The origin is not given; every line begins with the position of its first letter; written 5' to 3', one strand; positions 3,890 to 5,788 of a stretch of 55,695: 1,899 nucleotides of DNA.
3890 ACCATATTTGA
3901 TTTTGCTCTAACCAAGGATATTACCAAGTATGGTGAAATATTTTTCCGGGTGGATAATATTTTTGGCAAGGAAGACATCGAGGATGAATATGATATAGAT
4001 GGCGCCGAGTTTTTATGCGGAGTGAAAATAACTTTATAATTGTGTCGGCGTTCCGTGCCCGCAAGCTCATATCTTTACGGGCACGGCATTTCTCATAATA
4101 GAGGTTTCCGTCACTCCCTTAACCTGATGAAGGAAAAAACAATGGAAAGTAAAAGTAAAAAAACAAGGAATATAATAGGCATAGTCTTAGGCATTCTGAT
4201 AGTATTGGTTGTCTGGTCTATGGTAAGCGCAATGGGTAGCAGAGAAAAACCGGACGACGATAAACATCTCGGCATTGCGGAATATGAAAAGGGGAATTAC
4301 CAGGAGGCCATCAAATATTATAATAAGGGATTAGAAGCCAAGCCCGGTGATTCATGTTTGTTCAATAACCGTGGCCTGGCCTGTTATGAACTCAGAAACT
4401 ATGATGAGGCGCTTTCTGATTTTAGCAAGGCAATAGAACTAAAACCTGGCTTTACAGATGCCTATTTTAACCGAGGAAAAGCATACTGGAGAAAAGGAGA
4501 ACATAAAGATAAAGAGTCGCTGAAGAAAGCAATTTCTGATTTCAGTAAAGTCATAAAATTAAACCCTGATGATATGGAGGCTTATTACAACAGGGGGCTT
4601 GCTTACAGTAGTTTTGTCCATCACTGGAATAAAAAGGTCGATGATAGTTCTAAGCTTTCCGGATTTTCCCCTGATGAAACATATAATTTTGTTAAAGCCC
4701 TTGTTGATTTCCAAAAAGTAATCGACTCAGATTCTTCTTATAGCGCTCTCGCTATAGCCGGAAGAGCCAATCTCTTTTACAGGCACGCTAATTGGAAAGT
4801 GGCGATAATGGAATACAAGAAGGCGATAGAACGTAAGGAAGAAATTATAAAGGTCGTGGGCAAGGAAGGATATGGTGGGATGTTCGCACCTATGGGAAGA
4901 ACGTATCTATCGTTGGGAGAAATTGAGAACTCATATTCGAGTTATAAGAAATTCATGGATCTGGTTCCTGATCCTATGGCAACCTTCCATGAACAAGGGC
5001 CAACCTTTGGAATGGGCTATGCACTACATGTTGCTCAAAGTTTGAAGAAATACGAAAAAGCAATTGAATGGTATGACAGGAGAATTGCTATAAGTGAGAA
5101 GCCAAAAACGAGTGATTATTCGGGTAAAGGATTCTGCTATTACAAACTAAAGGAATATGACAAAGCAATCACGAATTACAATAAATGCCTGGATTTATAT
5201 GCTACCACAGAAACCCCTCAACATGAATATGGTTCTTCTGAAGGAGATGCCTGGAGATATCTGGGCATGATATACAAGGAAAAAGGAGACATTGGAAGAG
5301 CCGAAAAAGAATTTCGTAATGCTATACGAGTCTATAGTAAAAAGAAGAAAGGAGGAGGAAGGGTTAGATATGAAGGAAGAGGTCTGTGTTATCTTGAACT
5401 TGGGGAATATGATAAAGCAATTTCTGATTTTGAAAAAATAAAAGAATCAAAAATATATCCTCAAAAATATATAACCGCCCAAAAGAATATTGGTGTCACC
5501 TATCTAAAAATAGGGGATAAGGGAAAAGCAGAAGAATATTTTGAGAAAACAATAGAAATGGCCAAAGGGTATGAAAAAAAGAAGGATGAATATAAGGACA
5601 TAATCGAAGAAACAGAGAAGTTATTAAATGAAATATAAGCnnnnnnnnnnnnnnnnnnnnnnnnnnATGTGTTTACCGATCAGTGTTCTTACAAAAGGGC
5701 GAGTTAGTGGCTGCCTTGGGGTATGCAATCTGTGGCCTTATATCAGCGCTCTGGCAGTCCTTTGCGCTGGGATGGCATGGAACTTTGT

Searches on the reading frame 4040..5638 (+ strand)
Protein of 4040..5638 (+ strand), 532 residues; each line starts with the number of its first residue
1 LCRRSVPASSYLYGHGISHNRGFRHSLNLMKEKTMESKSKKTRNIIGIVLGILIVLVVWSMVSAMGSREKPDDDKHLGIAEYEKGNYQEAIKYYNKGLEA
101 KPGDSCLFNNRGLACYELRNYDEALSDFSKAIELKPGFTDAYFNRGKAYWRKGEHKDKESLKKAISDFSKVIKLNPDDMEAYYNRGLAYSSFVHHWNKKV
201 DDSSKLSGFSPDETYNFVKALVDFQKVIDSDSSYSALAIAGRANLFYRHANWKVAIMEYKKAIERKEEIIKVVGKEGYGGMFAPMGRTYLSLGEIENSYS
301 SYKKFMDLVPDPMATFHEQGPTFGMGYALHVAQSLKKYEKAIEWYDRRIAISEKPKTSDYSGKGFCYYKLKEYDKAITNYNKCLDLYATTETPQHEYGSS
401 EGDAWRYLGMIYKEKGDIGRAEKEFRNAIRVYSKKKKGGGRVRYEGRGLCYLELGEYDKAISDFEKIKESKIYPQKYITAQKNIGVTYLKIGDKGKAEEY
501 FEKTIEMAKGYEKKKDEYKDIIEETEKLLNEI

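Call 6: search_protein_families(library=pfam, proteins=[window:4040-5638:+], max_evalue=0.01)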
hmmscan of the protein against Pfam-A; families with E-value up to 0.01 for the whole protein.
window:4040-5638:+ (532 aa): 23 families
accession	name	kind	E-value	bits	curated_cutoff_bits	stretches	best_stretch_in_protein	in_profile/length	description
PF00515.34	TPR_1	-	6.1e-50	165.5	27.8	6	108-138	4-34/34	Tetratricopeptide repeat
PF07719.23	TPR_2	-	8.6e-45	147.6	27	5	108-137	4-33/34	Tetratricopeptide repeat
PF13181.12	TPR_8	-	1.3e-35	118.9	25.7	4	108-136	4-32/34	Tetratricopeptide repeat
PF13424.12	TPR_12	-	1.5e-33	115.2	30.1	3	446-509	8-76/77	Tetratricopeptide repeat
PF13414.12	TPR_11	-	4.7e-32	109.9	26.8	3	112-153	1-42/42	TPR repeat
PF13432.12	TPR_16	-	3.2e-27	95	32.7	3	111-156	3-48/65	Tetratricopeptide repeat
PF13428.12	TPR_14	-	9.9e-22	75.7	23.5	0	77-104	7-34/44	Tetratricopeptide repeat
PF13174.12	TPR_6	-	1e-18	67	26.3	0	364-388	7-31/33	Tetratricopeptide repeat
PF13431.12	TPR_17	-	2.1e-17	62.3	24.4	1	168-190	2-24/34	Tetratricopeptide repeat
PF13371.12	TPR_9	-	4.5e-17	62.3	35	1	84-140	8-64/73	Tetratricopeptide repeat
PF13176.12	TPR_7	-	2.6e-16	58.7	27.9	0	483-513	4-34/36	Tetratricopeptide repeat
PF14559.12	TPR_19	-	2.2e-13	50.8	25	0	119-156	5-42/68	Tetratricopeptide repeat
PF25575.1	TPR_BSK1_C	-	1.9e-12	47.5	42.2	1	412-468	45-104/118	Serine/threonine-protein kinase BSK1-like, TPR repeats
PF13374.12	TPR_10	-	3.7e-10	39.9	27.5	0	482-509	6-33/42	Tetratricopeptide repeat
PF23914.1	TPR_CcmH_CycH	-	2.6e-09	37.5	42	0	116-183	61-125/158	Cytochrome c-type biogenesis protein H TPR domain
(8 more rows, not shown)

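Call 52: search_protein_families(library=ncbifam, proteins=[window:4142-5638:+], max_evalue=0.01)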
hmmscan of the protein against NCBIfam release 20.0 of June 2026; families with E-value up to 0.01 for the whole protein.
window:4142-5638:+ (498 aa): 23 families
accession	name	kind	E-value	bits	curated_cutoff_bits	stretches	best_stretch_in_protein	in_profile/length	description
NF040959.1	MamA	equivalog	6.1e-26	91.1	200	3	41-161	75-189/204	magnetosome protein MamA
TIGR02521.1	type_IV_pilW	equivalog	1.5e-21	77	154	2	366-483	63-174/234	type IV pilus biogenesis/stability protein PilW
NF033762.1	social_mot_Tgl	equivalog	1.9e-19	70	225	2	18-122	12-117/252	social motility TPR repeat lipoprotein Tgl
NF047507.1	TPR_BatC_Lepto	exception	2.1e-18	66.6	175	2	44-150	31-135/214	TPR repeat-containing protein BatC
TIGR02917.1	PEP_TPR_lipo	equivalog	1.3e-16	59.7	312.2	1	51-147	445-535/899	XrtA/PEP-CTERM system TPR-repeat protein PrsT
TIGR02552.1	LcrH_SycD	equivalog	4.7e-16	58.7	104.8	2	45-123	26-104/136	SycD/LcrH family type III secretion system chaperone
TIGR00990.1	3a0801s09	subfamily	2.8e-15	56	757.25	1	87-184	347-437/615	mitochondrial import receptor subunit TOM70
NF047371.1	FlcA_CTERM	equivalog_domain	4.3e-14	51.9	300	2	45-113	447-515/646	periplasmic flagellar collar protein FlcA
NF002725.1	PRK02603.1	equivalog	1.3e-12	48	143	1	44-131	42-140/173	photosystem I assembly protein Ycf3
NF008391.2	PRK11189.1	equivalog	1.2e-09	38.1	250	1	90-169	84-156/297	lipoprotein NlpI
NF033920.0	C39_PA2778_fam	equivalog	1e-08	34.9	150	0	43-102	196-255/255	PA2778 family cysteine peptidase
TIGR03302.1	OM_YfiO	subfamily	2e-08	34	81.4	1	44-143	40-147/239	outer membrane protein assembly factor BamD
TIGR02795.1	tol_pal_ybgF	equivalog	2e-07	31.6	90.1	0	327-430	6-99/119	tol-pal system protein YbgF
NF041522.1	TPR_sll0314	equivalog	2.6e-06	26.9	225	1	75-139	182-249/275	Sll0314/Alr1548 family TPR repeat-containing protein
NF053607.1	CHU_0125_OmpA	equivalog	6.3e-06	25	620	1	41-123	23-105/639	CHU_0125 family OmpA-like outer membrane integrity protein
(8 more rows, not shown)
